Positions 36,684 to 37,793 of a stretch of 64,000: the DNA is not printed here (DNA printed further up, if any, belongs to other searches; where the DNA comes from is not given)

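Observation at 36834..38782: Dam-like N6-adenine methyltransferase followed by an unknown beta-rich protein: candidate restriction-modification or other defence pair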

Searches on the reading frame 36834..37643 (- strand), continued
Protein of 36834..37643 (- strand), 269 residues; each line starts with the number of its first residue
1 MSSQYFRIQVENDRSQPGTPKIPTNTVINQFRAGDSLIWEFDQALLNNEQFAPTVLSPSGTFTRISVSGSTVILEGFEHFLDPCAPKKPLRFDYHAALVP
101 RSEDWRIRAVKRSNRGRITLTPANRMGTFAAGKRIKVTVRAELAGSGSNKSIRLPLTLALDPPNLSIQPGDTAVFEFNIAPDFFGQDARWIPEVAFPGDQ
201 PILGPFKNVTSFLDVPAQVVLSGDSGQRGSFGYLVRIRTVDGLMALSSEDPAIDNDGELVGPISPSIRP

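Call 64: fold_search(model_id=the predicted structure, library=pdb)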
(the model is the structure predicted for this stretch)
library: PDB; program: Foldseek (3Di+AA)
matches with E <= 10: 1932; with E <= 0.001: 89
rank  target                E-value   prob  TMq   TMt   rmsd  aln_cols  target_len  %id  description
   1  6dms                  3.5e-06  1.00  0.25  0.11  15.2       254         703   10  Endo-fucoidan hydrolase MfFcnA4_H294Q from glycoside hydrolase family 107 (released 2018-10-03)
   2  3gdc_B                4.4e-06  1.00  0.23  0.22  17.5       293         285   10  Crystal structure of multicopper oxidase (released 2010-03-09)
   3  3gdc_A                1.6e-05  0.99  0.22  0.21  17.6       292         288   11  Crystal structure of multicopper oxidase (released 2010-03-09)
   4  6u6u_R                1.8e-05  1.00  0.21  0.26  16.3       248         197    9  IL36R extracellular domain in complex with BI655130 Fab (released 2020-04-22)
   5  6dlh                  2.5e-05  1.00  0.26  0.11  15.3       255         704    9  Endo-fucoidan hydrolase MfFcnA4 from glycoside hydrolase family 107 (released 2018-10-03)
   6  8beg_A                3.0e-05  0.93  0.19  0.09  21.9       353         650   10  Structure of Ig-like domains from PrgB (released 2022-11-30)
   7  5co1_C                3.7e-05  0.96  0.19  0.23  21.9       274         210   10  Crystal Structure of Zebrafish Protocadherin-19 EC3-4 (released 2016-11-02)
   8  3njm                  4.7e-05  1.00  0.32  0.63   5.2       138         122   14  P117A mutant of SO1698 protein, an aspartic peptidase from Shewanella oneidensis. (released 2010-07-21)
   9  3njk                  5.8e-05  1.00  0.33  0.67   4.1       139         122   15  D116A mutant of SO1698 protein, an aspartic peptidase from Shewanella oneidensis, at pH5.5 (released 2010-07-21)
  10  8beg_B                6.5e-05  0.80  0.17  0.08  22.0       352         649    9  Structure of Ig-like domains from PrgB (released 2022-11-30)
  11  3nji_A                7.2e-05  1.00  0.32  0.66   3.9       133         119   16  S114A mutant of SO1698 protein, an aspartic peptidase from Shewanella oneidensis. (released 2010-09-22)
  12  7d8n_B                1.0e-04  0.96  0.22  0.11  19.4       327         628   10  Structure of the inactive form of wild-type peptidylarginine deiminase type III (PAD3) crystallized under the conditio (released 2021-06-02)
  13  7d8n_A                1.1e-04  0.99  0.26  0.13  19.7       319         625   10  Structure of the inactive form of wild-type peptidylarginine deiminase type III (PAD3) crystallized under the conditio (released 2021-06-02)
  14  3s97_C                1.4e-04  1.00  0.27  0.34  14.2       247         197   10  PTPRZ CNTN1 complex (released 2011-09-28)
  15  5yax_A                1.4e-04  0.99  0.24  0.28  18.4       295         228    8  Crystal structure of a human neutralizing antibody bound to a HBV preS1 peptide (released 2017-10-11)
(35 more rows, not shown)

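Call 65: find_encoding_contigs(protein=P0123, flank=6000, max_places=2)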
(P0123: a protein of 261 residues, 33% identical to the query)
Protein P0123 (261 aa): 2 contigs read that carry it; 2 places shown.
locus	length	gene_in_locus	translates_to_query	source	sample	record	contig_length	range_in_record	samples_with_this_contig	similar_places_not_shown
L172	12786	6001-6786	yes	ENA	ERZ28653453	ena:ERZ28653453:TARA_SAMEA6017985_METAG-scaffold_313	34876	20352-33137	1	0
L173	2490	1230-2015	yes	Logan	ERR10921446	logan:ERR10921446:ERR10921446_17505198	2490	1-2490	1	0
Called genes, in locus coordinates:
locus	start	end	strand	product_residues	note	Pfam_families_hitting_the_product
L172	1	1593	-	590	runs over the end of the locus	PF03150:CCP_MauG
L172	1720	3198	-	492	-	PF19996:ivWA-helical_N (weak), PF19997:ivWA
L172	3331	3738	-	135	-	-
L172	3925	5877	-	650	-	PF16697:Yop-YscD_cpl, PF00498:FHA, PF01590:GAF, PF13185:GAF_2, PF13492:GAF_3, PF00158:Sigma54_activat, PF14532:Sigma54_activ_2, PF25601:AAA_lid_14, +1 more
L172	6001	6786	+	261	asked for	-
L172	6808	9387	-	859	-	PF00069:Pkinase, PF07714:PK_Tyr_Ser-Thr, PF13432:TPR_16 (weak), PF00515:TPR_1, PF07719:TPR_2 (weak), PF13414:TPR_11, PF13432:TPR_16 (weak), PF14559:TPR_19 (weak), +8 more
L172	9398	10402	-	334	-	PF20030:bpMoxR, PF07728:AAA_5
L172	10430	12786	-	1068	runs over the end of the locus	PF20005:fvmX7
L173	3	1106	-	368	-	?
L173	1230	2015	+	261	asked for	-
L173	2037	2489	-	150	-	?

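Call 66: find_encoding_contigs(protein=P0127, flank=6000, max_places=2)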
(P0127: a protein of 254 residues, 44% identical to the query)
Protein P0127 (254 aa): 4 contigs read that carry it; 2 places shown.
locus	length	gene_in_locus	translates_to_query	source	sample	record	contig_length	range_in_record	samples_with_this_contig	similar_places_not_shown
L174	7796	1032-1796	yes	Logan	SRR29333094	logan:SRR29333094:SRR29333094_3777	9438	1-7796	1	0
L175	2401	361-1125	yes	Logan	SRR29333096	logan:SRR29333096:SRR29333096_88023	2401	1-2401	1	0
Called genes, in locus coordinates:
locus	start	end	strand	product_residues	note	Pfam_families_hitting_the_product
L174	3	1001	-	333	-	?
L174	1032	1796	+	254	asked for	-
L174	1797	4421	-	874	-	PF00069:Pkinase, PF07714:PK_Tyr_Ser-Thr, PF13424:TPR_12 (faint), PF00515:TPR_1 (faint), PF13431:TPR_17 (faint), PF14559:TPR_19 (weak), PF07719:TPR_2 (weak), PF13432:TPR_16 (weak)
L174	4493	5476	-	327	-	PF03403:PAF-AH_p_II (faint), PF12740:PETase (faint)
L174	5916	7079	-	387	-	-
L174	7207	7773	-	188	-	PF09860:DUF2087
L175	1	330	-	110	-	?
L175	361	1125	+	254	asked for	-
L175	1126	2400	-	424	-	?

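Call 67: find_encoding_contigs(protein=P0128, flank=6000, max_places=2)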
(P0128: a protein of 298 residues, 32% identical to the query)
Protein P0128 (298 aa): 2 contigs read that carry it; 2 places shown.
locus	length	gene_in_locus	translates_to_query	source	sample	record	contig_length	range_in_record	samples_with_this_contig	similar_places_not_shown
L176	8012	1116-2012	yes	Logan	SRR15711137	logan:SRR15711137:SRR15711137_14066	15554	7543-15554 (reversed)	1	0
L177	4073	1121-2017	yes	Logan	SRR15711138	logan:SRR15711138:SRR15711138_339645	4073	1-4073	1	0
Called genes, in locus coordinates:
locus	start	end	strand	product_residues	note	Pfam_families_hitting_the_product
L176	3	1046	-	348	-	?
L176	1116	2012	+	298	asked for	-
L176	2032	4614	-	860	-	PF00069:Pkinase, PF07714:PK_Tyr_Ser-Thr, PF14559:TPR_19 (weak), PF13432:TPR_16 (weak), PF13414:TPR_11, PF13424:TPR_12, PF13432:TPR_16, PF14559:TPR_19, +7 more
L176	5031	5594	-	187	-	PF01381:HTH_3, PF13560:HTH_31 (weak)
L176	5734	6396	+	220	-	-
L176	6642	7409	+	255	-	-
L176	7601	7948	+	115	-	PF03551:PadR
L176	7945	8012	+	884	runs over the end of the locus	PF12704:MacB_PCD, PF02687:FtsX, PF12704:MacB_PCD, PF02687:FtsX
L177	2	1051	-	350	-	?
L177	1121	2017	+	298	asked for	-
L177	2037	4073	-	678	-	?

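Call 68: find_encoding_contigs(protein=P0124, flank=6000, max_places=2)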
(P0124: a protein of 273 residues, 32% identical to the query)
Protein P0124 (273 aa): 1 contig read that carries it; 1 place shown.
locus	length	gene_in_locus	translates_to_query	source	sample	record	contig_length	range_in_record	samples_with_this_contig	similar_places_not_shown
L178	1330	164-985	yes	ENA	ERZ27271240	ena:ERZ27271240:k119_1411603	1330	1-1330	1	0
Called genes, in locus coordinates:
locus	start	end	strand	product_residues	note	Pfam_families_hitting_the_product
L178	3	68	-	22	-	?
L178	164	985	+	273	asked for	-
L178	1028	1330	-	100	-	?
